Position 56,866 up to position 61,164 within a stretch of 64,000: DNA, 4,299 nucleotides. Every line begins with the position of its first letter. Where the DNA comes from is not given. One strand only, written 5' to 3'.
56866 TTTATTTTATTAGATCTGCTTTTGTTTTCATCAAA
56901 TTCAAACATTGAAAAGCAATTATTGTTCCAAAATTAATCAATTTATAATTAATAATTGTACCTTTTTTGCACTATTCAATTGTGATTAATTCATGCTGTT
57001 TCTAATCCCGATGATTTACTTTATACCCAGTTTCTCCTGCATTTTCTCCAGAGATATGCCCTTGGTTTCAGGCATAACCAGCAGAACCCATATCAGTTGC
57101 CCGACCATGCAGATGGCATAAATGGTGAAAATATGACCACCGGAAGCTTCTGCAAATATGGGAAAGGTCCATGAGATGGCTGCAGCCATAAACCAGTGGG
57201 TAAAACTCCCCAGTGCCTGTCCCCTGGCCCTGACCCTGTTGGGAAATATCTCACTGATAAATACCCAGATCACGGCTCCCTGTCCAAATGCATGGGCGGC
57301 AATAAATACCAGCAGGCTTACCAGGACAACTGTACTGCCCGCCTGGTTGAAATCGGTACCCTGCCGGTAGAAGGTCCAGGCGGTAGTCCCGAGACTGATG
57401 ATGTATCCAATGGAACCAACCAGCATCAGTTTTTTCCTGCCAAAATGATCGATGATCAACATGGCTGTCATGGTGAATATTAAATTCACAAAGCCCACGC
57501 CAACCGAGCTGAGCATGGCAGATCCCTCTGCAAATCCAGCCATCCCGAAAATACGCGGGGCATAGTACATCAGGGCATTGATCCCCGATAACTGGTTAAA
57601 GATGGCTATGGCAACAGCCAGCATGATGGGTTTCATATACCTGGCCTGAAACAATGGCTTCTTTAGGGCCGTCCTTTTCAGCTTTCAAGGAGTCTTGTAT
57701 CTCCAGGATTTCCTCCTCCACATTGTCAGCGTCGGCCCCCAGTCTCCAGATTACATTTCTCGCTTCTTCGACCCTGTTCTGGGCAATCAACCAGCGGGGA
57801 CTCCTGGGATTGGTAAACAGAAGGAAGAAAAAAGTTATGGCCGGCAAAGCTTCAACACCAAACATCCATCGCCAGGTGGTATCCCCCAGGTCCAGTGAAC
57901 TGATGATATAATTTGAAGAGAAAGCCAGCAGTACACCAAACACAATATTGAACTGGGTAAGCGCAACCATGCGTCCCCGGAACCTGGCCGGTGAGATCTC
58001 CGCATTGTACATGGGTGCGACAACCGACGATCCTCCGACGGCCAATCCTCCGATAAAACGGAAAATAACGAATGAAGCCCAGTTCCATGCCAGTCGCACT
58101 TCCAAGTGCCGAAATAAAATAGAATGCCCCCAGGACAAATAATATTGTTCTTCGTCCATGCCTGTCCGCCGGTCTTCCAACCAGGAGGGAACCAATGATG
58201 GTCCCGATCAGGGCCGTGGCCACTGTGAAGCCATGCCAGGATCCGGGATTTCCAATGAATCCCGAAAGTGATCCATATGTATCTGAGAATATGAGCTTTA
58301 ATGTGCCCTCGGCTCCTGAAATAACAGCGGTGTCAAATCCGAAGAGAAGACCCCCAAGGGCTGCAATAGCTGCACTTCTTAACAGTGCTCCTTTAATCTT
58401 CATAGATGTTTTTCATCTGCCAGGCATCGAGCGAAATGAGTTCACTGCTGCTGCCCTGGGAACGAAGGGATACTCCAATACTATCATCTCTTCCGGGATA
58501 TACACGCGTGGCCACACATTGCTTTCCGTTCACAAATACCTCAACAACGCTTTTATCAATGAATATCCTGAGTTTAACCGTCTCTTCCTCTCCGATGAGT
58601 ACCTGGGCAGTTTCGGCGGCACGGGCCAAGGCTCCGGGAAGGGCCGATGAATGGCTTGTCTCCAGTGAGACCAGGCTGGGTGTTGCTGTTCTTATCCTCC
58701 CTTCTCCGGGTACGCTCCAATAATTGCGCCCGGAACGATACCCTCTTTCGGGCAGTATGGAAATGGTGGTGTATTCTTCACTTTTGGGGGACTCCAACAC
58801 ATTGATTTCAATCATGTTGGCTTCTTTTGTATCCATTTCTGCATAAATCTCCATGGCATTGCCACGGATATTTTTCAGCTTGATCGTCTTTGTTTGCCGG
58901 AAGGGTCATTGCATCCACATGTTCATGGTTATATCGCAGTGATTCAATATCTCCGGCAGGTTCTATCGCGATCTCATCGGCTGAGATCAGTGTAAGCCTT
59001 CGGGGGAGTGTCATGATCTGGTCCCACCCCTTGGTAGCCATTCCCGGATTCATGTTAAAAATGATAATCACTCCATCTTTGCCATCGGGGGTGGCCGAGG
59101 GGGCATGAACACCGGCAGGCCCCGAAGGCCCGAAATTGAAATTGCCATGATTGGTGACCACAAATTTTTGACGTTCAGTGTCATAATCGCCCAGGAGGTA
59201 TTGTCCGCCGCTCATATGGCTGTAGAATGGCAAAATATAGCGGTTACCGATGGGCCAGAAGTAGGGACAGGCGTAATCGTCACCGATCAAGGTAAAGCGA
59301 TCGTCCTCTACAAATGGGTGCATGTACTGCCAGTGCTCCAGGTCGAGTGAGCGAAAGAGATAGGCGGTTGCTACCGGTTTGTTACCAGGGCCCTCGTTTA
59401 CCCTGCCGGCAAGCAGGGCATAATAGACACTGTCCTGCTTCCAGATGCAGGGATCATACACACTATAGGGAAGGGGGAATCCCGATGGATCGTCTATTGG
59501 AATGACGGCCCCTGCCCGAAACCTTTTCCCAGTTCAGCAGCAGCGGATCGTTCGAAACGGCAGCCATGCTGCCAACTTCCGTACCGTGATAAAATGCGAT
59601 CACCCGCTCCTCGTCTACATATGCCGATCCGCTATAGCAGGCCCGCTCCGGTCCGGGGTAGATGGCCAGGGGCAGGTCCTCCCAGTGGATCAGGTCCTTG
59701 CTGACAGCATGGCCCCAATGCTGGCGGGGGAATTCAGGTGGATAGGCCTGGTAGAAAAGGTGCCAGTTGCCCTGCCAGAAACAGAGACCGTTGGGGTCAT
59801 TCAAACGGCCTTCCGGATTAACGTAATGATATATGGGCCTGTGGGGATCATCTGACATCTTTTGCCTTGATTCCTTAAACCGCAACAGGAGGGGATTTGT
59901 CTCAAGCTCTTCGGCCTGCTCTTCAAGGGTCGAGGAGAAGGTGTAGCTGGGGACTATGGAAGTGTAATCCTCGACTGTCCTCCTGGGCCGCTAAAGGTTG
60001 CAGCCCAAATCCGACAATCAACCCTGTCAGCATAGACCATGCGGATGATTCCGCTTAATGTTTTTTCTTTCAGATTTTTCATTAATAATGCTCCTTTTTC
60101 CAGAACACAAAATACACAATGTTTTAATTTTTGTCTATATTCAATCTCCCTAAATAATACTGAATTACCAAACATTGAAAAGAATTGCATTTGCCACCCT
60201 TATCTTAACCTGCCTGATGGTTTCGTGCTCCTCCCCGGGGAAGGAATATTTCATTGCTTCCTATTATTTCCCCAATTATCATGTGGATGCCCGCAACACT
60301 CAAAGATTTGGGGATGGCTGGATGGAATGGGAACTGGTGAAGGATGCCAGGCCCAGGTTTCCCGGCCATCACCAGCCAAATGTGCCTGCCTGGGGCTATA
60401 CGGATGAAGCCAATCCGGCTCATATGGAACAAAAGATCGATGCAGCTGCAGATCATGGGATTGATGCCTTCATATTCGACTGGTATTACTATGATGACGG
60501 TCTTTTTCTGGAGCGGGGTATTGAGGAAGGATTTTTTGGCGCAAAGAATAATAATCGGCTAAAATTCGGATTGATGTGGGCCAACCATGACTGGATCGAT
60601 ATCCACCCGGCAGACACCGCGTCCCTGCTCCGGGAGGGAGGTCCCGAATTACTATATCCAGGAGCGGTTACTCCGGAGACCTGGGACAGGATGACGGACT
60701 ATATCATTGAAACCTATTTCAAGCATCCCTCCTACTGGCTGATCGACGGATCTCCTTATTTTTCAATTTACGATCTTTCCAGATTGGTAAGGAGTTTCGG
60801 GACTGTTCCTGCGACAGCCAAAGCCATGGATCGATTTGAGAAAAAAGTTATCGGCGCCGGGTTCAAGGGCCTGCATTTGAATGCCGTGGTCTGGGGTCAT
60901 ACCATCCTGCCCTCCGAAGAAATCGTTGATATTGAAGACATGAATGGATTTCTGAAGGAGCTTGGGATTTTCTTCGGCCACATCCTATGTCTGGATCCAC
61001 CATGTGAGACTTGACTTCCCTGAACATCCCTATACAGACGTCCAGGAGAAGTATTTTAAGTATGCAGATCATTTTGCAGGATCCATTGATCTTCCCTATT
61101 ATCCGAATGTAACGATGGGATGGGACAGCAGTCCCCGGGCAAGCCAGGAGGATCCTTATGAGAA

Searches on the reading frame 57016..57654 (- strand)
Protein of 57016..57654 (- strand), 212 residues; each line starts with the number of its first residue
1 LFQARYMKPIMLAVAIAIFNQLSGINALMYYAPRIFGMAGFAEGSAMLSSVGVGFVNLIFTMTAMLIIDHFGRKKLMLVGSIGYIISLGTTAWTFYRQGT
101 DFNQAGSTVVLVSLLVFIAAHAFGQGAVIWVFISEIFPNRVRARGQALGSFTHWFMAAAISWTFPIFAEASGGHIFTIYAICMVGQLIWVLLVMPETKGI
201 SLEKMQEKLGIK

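Call 62: search_protein_families(library=pfam, proteins=[window:57016-57654:-], max_evalue=0.001)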
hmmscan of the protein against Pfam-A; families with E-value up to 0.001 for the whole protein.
window:57016-57654:- (212 aa): 2 families
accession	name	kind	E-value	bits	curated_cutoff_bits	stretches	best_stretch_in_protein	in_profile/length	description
PF00083.30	Sugar_tr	-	3.3e-51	175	22.3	1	5-208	250-451/452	Sugar (and other) transporter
PF07690.21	MFS_1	-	8.4e-05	22.1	33.4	1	18-195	8-173/347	Major Facilitator Superfamily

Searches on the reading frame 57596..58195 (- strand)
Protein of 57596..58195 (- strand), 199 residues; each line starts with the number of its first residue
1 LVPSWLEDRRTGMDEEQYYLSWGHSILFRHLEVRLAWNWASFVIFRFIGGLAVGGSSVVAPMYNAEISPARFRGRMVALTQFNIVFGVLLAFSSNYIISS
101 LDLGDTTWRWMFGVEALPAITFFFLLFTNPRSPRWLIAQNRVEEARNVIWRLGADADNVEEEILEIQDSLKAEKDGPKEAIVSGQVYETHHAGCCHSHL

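Call 62: search_protein_families(library=pfam, proteins=[window:57596-58195:-], max_evalue=0.001)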
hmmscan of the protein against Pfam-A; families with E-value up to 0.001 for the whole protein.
window:57596-58195:- (199 aa): 2 families
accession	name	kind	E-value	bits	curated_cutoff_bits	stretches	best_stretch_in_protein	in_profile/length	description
PF00083.30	Sugar_tr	-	1.6e-37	129.9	22.3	1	36-176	99-237/452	Sugar (and other) transporter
PF07690.21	MFS_1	-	4.3e-11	42.8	33.4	1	38-142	84-187/347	Major Facilitator Superfamily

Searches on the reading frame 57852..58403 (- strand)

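Call 62: search_protein_families(library=pfam, proteins=[window:57852-58403:-], max_evalue=0.001)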
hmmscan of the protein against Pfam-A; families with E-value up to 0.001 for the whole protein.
window:57852-58403:- (183 aa): 1 family
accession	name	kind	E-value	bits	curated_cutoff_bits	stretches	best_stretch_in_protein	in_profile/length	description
PF00083.30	Sugar_tr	-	1.2e-12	48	22.3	1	11-104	2-95/452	Sugar (and other) transporter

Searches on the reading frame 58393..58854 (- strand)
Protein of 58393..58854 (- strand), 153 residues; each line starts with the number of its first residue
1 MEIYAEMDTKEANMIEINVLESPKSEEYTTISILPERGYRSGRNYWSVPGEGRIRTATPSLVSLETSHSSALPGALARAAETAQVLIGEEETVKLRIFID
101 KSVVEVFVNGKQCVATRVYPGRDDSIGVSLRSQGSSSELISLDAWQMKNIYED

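Call 62: search_protein_families(library=pfam, proteins=[window:58393-58854:-], max_evalue=0.001)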
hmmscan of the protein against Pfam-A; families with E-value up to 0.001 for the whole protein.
window:58393-58854:- (153 aa): 1 family
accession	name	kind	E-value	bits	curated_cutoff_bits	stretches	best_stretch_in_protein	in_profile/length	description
PF08244.19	Glyco_hydro_32C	-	2.7e-21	76.7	21.9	1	2-146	37-158/158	Glycosyl hydrolases family 32 C terminal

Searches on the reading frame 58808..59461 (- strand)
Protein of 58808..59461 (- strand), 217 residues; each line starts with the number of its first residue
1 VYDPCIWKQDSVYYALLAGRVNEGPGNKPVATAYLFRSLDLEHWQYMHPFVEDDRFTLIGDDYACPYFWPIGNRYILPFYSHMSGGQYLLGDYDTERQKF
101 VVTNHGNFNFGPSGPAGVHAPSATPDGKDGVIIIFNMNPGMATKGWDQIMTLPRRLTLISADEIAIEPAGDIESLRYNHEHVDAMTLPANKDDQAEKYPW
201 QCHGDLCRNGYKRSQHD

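Call 62: search_protein_families(library=pfam, proteins=[window:58808-59461:-], max_evalue=0.001)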
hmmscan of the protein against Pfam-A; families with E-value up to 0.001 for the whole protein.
window:58808-59461:- (217 aa): 1 family
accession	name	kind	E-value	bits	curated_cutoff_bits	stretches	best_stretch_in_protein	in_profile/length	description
PF00251.26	Glyco_hydro_32N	-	1.8e-08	34.8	22.1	1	3-162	133-301/307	Glycosyl hydrolases family 32 N-terminal domain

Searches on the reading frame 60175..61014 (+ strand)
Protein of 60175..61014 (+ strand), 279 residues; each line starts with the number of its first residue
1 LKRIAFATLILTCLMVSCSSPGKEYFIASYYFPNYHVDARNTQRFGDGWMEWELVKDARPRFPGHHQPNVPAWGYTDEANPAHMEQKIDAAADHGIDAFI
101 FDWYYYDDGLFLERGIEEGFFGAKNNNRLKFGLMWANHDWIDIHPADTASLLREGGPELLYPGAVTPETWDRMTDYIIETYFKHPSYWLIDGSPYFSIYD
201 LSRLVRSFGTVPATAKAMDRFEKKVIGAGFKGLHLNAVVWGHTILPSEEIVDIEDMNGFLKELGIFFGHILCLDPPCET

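Call 38: search_protein_families(library=ncbifam, proteins=[window:60175-61014:+], max_evalue=0.001)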
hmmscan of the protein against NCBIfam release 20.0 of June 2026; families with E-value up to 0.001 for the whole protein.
window:60175-61014:+ (279 aa): 0 families

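Call 62: search_protein_families(library=pfam, proteins=[window:60175-61014:+], max_evalue=0.001)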
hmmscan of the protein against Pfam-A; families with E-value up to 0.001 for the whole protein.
window:60175-61014:+ (279 aa): 1 family
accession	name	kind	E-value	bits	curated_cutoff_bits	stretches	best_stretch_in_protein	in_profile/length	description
PF14307.12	Glyco_tran_WbsX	-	5.7e-33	115.3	25.1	1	29-238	3-196/350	Glycosyltransferase WbsX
